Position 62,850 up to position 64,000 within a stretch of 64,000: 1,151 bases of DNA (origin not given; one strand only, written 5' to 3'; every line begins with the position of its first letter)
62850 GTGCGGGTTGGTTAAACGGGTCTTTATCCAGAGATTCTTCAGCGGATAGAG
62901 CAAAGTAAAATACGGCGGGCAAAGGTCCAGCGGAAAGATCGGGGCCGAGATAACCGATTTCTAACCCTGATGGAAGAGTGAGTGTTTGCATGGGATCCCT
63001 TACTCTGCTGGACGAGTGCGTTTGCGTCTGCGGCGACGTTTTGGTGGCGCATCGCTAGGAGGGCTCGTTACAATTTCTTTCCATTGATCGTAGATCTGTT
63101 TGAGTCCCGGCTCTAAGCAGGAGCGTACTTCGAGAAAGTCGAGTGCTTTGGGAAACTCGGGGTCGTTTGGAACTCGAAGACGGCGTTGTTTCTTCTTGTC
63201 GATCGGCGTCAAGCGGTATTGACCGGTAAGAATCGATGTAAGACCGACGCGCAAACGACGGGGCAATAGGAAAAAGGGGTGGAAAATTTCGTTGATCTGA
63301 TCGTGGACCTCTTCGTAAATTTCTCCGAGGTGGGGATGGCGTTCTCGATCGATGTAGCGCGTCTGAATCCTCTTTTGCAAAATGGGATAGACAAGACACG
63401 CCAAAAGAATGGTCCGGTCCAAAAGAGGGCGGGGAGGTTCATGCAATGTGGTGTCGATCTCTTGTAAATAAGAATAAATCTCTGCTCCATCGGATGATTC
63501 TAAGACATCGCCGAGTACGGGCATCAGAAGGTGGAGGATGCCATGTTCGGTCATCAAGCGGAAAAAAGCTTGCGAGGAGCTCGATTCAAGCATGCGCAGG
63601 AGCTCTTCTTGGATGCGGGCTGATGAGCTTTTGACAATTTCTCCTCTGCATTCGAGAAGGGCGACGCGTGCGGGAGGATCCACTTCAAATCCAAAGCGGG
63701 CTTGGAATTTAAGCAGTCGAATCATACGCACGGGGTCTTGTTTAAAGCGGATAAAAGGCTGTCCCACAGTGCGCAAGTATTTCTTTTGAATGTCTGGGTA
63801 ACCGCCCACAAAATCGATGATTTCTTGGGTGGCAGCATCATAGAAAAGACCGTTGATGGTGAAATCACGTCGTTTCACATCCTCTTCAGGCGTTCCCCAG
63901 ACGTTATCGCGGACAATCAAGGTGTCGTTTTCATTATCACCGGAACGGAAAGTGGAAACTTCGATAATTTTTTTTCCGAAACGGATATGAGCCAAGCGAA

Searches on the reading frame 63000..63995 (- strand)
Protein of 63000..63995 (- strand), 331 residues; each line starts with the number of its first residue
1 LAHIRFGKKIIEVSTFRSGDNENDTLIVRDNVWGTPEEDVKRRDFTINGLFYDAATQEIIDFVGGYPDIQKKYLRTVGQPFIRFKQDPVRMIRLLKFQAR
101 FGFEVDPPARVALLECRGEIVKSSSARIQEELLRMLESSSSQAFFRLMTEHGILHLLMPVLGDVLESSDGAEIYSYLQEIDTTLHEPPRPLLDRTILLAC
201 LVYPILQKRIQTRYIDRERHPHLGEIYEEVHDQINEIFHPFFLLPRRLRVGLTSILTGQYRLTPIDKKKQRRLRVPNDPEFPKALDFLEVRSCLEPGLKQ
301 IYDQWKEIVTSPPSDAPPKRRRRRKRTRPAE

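Call 44: search_protein_families(library=pfam, proteins=[window:63000-63995:-], max_evalue=0.0001)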
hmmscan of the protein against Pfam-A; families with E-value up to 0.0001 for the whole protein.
window:63000-63995:- (331 aa): 3 families
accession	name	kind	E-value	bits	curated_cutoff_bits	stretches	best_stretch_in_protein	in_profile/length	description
PF01743.26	PolyA_pol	-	7.6e-16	59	23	1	2-75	52-126/126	Poly A polymerase head domain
PF12627.12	PolyA_pol_RNAbd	-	2.3e-12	46.9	22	1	102-161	1-60/64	Probable RNA and SrmB- binding site of polymerase A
PF12626.12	PolyA_pol_arg_C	-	8.7e-06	26.2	22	1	242-316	24-96/119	Polymerase A arginine-rich C-terminus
